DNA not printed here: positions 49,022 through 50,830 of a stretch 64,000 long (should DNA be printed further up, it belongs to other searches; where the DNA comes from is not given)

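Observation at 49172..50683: A 503-aa protein of no recognisable family is the main intact cargo of the island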

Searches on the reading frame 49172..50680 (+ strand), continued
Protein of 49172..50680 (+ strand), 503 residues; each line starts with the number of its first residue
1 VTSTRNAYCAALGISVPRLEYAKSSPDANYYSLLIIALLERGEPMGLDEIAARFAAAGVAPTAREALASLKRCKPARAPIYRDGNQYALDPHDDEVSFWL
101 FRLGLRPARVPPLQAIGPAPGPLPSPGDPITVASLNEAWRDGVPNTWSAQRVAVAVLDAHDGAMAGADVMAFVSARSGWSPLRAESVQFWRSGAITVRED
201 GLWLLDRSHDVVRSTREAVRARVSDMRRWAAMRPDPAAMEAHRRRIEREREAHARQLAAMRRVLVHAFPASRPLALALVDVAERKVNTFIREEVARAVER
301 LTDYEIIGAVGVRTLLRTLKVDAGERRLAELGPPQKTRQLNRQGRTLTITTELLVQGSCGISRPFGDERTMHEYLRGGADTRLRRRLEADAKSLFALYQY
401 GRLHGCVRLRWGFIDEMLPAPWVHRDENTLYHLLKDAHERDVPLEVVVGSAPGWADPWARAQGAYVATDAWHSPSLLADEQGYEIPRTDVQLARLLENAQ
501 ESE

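Call 80: find_related_loci(query=A1, collection=viral_contigs, flank=8000)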
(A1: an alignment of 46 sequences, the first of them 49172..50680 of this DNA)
Query A1 (503 aa) in viral_contigs; peptide patterns used: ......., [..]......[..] (x = any residue, [..] = any of these).
31 stretches matched a pattern, but none encodes a relative of the query by tblastn (E <= 1e-3).

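Call 83: search_protein_families(library=padloc, proteins=[L004:9509-11143:+, L053:8759-10396:+, L014:5603-7990:+, L053:3331-6303:+, L053:6310-7194:+, L001:9574-11544:+, L004:4963-6261:-, L025:9584-10621:+, P0251, P0135], max_evalue=0.01)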
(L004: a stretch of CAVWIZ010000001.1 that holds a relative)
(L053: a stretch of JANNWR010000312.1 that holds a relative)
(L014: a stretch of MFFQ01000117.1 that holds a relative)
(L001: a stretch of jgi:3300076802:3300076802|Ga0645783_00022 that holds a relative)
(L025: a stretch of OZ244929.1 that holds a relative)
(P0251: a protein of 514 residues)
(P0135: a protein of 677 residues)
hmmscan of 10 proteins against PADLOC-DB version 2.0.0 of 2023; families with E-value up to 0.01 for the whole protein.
L004:9509-11143:+ (545 aa): 0 families

L053:8759-10396:+ (546 aa): 0 families

L014:5603-7990:+ (796 aa): 46 families (the best 25 are shown)
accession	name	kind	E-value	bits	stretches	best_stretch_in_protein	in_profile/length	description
PDLC02842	DpdE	-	2.1e-52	176.1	1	246-663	722-1147/1176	DpdE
PDLC02850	DpdE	-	1e-47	160.8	1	242-668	817-1243/1282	DpdE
PDLC00633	ZorD1|ZorD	-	4.3e-47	158.7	1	231-666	445-884/908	"SWI2/SNF2 helicase, Mrr-like nuclease"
PDLC02851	DpdE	-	7.1e-47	157.8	1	240-669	611-1037/1055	DpdE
PDLC00629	ZorD1|ZorD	-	1.5e-45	153.5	1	221-638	477-920/1012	"SWI2/SNF2 helicase, Mrr-like nuclease"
PDLC02845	DpdE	-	2.8e-44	149.3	1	246-662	864-1268/1293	DpdE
PDLC00634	ZorD1|ZorD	-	5e-44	148.4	1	233-638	503-932/1208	"SWI2/SNF2 helicase, Mrr-like nuclease"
PDLC00632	ZorD1|ZorD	-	7.7e-41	138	2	324-637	720-1046/1101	"SWI2/SNF2 helicase, Mrr-like nuclease"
PDLC02849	DpdE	-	2.1e-40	136.7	1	237-667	408-833/857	DpdE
PDLC00631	ZorD1|ZorD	-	1.3e-38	130.4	1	228-638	440-875/1071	"SWI2/SNF2 helicase, Mrr-like nuclease"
PDLC02500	BrxHI|BrxHII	-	9e-37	125.1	2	485-664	436-606/933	BrxHI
PDLC02627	DrmD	-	2.4e-30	103.3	1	228-660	302-691/748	DrmD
PDLC02623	DrmD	-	6.5e-30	101.6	2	516-657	508-650/1040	DrmD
PDLC02619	DrmD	-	7e-30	101.9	2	572-667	476-570/872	DrmD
PDLC00659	HmaA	-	2.4e-26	89.9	1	509-649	483-628/1176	SNF2 helicase / DEAD-box helicase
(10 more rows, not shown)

L053:3331-6303:+ (991 aa): 37 families (the best 25 are shown)
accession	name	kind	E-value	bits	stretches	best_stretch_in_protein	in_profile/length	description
PDLC00633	ZorD1|ZorD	-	2.7e-112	374.5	1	499-959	430-884/908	"SWI2/SNF2 helicase, Mrr-like nuclease"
PDLC02842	DpdE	-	9e-110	366.1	1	502-980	691-1171/1176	DpdE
PDLC00632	ZorD1|ZorD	-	5.5e-104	347.1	2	613-974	714-1094/1101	"SWI2/SNF2 helicase, Mrr-like nuclease"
PDLC00634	ZorD1|ZorD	-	2.2e-97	325.1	1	507-964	489-973/1208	"SWI2/SNF2 helicase, Mrr-like nuclease"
PDLC00629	ZorD1|ZorD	-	7.2e-97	323.4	1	505-960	475-955/1012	"SWI2/SNF2 helicase, Mrr-like nuclease"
PDLC02850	DpdE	-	1.1e-94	316.4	1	492-970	785-1253/1282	DpdE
PDLC02845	DpdE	-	1.2e-94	316.2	1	501-968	832-1281/1293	DpdE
PDLC00631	ZorD1|ZorD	-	2.6e-94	314.9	1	512-959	441-910/1071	"SWI2/SNF2 helicase, Mrr-like nuclease"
PDLC02849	DpdE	-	1.9e-93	312.1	1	479-980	368-851/857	DpdE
PDLC02854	DpdE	-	1.3e-72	243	1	510-960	577-1062/1083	DpdE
PDLC02851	DpdE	-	1.5e-69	232.9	1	380-963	474-1038/1055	DpdE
PDLC00628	ZorD1|ZorD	-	4.3e-66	221.4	1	506-937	506-944/1171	"SWI2/SNF2 helicase, Mrr-like nuclease"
PDLC00627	ZorD1|ZorD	-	5.5e-63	211.3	2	614-934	606-959/1006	"SWI2/SNF2 helicase, Mrr-like nuclease"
PDLC02848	DpdE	-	5.6e-58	194.6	1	491-844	336-680/856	DpdE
PDLC00630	ZorD1|ZorD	-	6.5e-44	148.6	2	616-934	269-617/817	"SWI2/SNF2 helicase, Mrr-like nuclease"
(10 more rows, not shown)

L053:6310-7194:+ (295 aa): 1 family
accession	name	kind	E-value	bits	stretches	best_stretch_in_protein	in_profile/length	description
PDLC05053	PDC-S62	-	2.2e-06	24.5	1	63-104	21-62/566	-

L001:9574-11544:+ (657 aa): 5 families
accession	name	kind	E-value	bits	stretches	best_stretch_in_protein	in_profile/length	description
PDLC05014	PDC-S41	-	8.5e-269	891.4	1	7-656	3-652/657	-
PDLC02350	AbiO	-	0.00025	18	1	227-276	189-230/468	AbiO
PDLC02372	Nhi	-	0.00028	17.6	0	231-275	192-235/470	-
PDLC02034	Cas4d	-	0.0051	14.5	1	62-116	62-116/192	-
PDLC00104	GajB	-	0.0054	13.5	0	238-285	15-65/574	UrvD helicase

L004:4963-6261:- (432 aa): 5 families
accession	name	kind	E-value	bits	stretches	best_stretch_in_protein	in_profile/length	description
PDLC04917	PDC-S12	-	4.6e-06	24.7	1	3-22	198-217/218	-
PDLC00833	E1-E2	-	8.5e-05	20.1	1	3-25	172-194/222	E1-E2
PDLC00872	E2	-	0.0001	19.9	1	4-27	169-192/216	E2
PDLC00865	E2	-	0.00067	17.1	1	4-27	171-194/219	E2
PDLC00861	E2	-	0.0053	14.3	1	7-27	180-200/232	E2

L025:9584-10621:+ (346 aa): 0 families

P0251 (514 aa): 0 families

P0135 (677 aa): 0 families

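Call 86: search_protein_families(library=padloc, alignment_id=A5, max_evalue=1e-8)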
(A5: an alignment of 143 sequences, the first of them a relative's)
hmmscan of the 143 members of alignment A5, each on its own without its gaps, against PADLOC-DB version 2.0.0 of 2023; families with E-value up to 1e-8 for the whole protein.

A. member 1, L039:5674-6240:- (189 aa): 0 families

B. families by the number of members that match (of 143 scanned): 138 families (the first 25 are shown)
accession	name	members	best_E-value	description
PDLC05071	PDC-S70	5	5.6e-46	-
PDLC05073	PDC-S70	5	1.1e-36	-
PDLC05068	PDC-S70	5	2.2e-34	-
PDLC05069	PDC-S70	5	2.1e-31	-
PDLC05070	PDC-S70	5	1.1e-18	-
PDLC05074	PDC-S70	5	1.2e-16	-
PDLC05072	PDC-S70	5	2.5e-14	-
PDLC00633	ZorD1|ZorD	3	2.7e-112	"SWI2/SNF2 helicase, Mrr-like nuclease"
PDLC02842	DpdE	3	9e-110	DpdE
PDLC00632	ZorD1|ZorD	3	5.5e-104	"SWI2/SNF2 helicase, Mrr-like nuclease"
PDLC00634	ZorD1|ZorD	3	2.2e-97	"SWI2/SNF2 helicase, Mrr-like nuclease"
PDLC00629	ZorD1|ZorD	3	7.2e-97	"SWI2/SNF2 helicase, Mrr-like nuclease"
PDLC02850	DpdE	3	1.1e-94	DpdE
PDLC02845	DpdE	3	1.2e-94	DpdE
PDLC00631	ZorD1|ZorD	3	2.6e-94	"SWI2/SNF2 helicase, Mrr-like nuclease"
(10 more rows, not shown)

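Call 87: search_protein_families(library=pfam, alignment_id=A5, max_evalue=0.00001)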
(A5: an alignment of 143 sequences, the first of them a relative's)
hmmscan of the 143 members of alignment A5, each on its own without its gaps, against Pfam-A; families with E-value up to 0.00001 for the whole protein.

A. member 1, L039:5674-6240:- (189 aa): 0 families

B. families by the number of members that match (of 143 scanned): 134 families (the first 25 are shown)
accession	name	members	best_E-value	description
PF03683.19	UPF0175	5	3.4e-18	Uncharacterised protein family (UPF0175)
PF08843.17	AbiEii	4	8.7e-35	Nucleotidyl transferase AbiEii toxin, Type IV TA system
PF22244.2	GCE_fung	4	1.2e-09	Glucuronyl esterase, fungi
PF12715.13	Abhydrolase_7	4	1.8e-09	Abhydrolase family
PF13401.12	AAA_22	4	2.2e-09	AAA domain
PF00176.29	SNF2-rel_dom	3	1.4e-61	SNF2-related domain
PF00271.37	Helicase_C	3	7.2e-25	Helicase conserved C-terminal domain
PF04851.21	ResIII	3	5.5e-08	Type III restriction enzyme, res subunit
PF11848.13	DUF3368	3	1.1e-07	Domain of unknown function (DUF3368)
PF13338.12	AbiEi_4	2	1.8e-12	Transcriptional regulator, AbiEi antitoxin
PF03160.20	Calx-beta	1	2.9e-202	Calx-beta domain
PF06165.18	GH94_b-supersand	1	2.1e-161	Glycosyl hydrolase 94, supersandwich domain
PF17167.11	Glyco_hydro_94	1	1.7e-113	Glycosyl hydrolase 94 superfamily, catalytic domain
PF05988.18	DUF899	1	2.1e-93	Bacterial protein of unknown function (DUF899)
PF07494.17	Reg_prop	1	2.6e-75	Two component regulator propeller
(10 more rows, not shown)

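Call 91: list_cluster_members(proteins=[P0001, P0026, P0012, P0102, P0111, P0044, P0069])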
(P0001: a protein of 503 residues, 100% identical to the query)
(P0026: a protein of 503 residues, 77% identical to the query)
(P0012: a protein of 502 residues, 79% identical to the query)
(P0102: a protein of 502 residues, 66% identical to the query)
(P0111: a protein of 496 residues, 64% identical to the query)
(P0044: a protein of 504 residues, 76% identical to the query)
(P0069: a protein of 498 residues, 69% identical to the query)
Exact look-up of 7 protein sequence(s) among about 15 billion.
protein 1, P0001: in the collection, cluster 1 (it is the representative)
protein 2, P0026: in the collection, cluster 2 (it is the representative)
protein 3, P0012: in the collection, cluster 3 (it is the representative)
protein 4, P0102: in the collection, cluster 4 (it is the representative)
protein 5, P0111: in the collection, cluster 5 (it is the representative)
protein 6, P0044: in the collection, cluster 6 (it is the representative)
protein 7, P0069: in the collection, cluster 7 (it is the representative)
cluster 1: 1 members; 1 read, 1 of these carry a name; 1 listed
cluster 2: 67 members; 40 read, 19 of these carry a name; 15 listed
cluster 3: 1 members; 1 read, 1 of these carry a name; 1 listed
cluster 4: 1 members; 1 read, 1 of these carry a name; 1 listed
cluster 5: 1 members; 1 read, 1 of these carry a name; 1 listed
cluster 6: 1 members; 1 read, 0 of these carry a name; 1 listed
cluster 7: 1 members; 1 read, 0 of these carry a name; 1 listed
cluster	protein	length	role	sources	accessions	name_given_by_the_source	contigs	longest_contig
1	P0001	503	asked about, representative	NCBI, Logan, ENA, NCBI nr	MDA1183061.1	MAG: hypothetical protein O2930_00255 [Acidobacteria bacterium] | hypothetical protein [Acidobacteriota bacterium]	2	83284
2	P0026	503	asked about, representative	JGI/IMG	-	hypothetical protein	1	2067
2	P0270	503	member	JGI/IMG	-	hypothetical protein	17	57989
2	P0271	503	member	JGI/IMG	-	hypothetical protein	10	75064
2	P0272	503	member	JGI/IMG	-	hypothetical protein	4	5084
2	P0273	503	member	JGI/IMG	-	hypothetical protein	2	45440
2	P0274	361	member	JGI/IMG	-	hypothetical protein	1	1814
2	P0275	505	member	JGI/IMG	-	hypothetical protein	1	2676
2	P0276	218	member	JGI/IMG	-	hypothetical protein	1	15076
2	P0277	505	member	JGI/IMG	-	hypothetical protein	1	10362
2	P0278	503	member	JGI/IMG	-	hypothetical protein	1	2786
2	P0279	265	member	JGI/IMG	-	hypothetical protein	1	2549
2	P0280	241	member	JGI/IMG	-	hypothetical protein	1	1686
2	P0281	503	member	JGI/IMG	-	hypothetical protein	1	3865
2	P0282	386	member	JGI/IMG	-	hypothetical protein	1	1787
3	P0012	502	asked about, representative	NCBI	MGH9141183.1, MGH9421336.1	MAG: hypothetical protein ACRD3J_15265 [Thermoanaerobaculia bacterium]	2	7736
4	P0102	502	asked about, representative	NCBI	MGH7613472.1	MAG: hypothetical protein ACREMW_05420, partial [Gemmatimonadales bacterium]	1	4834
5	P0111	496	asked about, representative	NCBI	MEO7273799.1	MAG: hypothetical protein ABI211_17515 [Vicinamibacterales bacterium]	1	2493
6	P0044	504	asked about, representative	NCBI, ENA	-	-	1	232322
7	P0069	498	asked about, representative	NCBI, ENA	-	-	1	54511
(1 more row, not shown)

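Call 99: find_homologous_proteins(query=L004:9509-11143:+, max_evalue=0.001)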
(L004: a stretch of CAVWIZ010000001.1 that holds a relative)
Query L004:9509-11143:+ (545 aa): 576 proteins with E <= 0.001 among 8000 candidates; the best 120 are listed.
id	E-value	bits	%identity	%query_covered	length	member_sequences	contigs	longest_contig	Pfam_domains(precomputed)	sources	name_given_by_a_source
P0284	0.0e+0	1197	100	100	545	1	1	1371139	-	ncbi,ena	-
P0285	9.7e-267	904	75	99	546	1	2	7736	-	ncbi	ncbi:MAG: hypothetical protein ACRD3J_15270 [Thermoanaerobaculia bacterium]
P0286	1.5e-262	890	90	83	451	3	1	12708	-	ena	-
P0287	6.1e-261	885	76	99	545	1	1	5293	-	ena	-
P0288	5.7e-253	859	73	99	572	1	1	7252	-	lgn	-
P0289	7.2e-253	858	71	98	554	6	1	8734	-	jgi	jgi:hypothetical protein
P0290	1.0e-252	858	72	99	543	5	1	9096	-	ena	-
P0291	2.8e-252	856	75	95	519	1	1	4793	-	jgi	jgi:hypothetical protein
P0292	4.0e-252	856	75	95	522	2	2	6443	-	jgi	-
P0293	2.6e-251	853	73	99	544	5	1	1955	-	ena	-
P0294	5.8e-250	849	71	97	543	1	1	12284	-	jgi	jgi:hypothetical protein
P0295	2.7e-249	846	72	99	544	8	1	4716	-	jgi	jgi:hypothetical protein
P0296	3.4e-249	846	71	99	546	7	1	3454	-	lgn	-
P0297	5.9e-249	845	72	99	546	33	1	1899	-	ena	-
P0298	4.7e-248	842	71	99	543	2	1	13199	-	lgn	-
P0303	9.5e-247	838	73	93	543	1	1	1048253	-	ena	-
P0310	8.6e-243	825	70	99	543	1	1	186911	-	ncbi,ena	-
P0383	5.2e-209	714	62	97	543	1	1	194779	-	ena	-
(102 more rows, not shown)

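Call 100: find_encoding_contigs(protein=P0303, flank=10000, max_places=1)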
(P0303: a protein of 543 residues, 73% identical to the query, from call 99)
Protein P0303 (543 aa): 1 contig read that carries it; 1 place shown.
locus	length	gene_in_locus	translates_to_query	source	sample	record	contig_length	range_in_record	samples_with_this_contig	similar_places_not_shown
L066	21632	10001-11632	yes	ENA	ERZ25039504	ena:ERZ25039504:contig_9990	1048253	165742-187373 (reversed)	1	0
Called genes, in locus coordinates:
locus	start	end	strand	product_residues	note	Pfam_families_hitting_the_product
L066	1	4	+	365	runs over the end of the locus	PF13581:HATPase_c_2 (faint), PF00512:HisKA, PF02518:HATPase_c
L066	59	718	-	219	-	PF20554:DUF6766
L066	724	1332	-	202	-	-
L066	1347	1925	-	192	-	PF05974:DUF892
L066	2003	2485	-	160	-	PF05067:Mn_catalase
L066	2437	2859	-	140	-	PF05067:Mn_catalase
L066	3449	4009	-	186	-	PF11181:YflT (faint)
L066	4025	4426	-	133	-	PF04972:BON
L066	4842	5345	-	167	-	PF01243:PNPOx_N, PF16242:Pyrid_ox_like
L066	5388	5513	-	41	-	-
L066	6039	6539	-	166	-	PF13560:HTH_31, PF01381:HTH_3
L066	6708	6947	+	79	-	PF04070:DUF378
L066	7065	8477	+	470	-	PF01370:Epimerase, PF05368:NmrA, PF13460:NAD_binding_10, PF11066:DUF2867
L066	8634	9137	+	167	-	-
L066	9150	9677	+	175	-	PF03683:UPF0175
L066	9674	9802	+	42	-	PF11848:DUF3368 (weak)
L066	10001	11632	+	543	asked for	-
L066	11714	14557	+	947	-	PF22548:AEP-TOTE, PF00270:DEAD, PF04851:ResIII, PF04480:DUF559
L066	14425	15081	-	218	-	-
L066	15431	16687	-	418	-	PF22778:VCPO_2nd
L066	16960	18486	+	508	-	PF00486:Trans_reg_C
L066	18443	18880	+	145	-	-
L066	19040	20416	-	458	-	PF00082:Peptidase_S8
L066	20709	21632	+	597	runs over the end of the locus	PF08309:LVIVD (faint)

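Call 101: find_encoding_contigs(protein=P0310, flank=10000, max_places=1)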
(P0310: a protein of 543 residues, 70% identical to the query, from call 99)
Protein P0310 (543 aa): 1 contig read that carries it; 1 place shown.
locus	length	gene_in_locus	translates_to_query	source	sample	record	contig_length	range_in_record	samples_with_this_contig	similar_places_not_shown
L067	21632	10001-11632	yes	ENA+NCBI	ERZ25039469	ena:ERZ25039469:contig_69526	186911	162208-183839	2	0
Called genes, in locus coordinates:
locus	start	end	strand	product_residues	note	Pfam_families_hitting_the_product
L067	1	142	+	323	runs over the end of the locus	PF04307:YdjM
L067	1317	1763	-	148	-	PF22817:ApeP-like (weak), PF07977:FabA, PF22818:ApeI-like (weak)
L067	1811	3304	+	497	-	PF00501:AMP-binding, PF13193:AMP-binding_C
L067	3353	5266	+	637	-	PF23545:Zn_ribbon_HMPTM, PF04055:Radical_SAM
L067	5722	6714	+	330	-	PF00999:Na_H_Exchanger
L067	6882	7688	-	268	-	PF01494:FAD_binding_3 (faint)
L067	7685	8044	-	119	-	PF01494:FAD_binding_3, PF03486:HI0933_like (weak)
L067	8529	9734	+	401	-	PF01637:ATPase_2 (faint), PF13173:AAA_14, PF13635:DUF4143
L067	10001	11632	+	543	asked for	-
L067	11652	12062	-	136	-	PF15919:HicB_lk_antitox (faint)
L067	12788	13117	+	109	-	PF04365:BrnT_toxin (weak)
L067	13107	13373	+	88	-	PF12441:CopG_antitoxin (weak)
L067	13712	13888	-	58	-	-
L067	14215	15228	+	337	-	PF13565:HTH_32, PF13276:HTH_21 (faint), PF13683:rve_3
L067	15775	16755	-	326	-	PF24684:Vgb_lyase (faint), PF10282:Lactonase (faint)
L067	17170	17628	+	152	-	PF07638:Sigma70_ECF, PF08281:Sigma70_r4_2, PF04545:Sigma70_r4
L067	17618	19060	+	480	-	PF00069:Pkinase, PF01636:APH (faint), PF03109:ABC1 (faint), PF07714:PK_Tyr_Ser-Thr, PF26549:Tricorn_N (weak)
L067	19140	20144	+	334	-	PF26549:Tricorn_N, PF26550:Tricorn_2nd (faint), PF07676:PD40 (weak)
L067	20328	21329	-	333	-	PF01833:TIG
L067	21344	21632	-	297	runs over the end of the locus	PF25183:OMP_b-brl_4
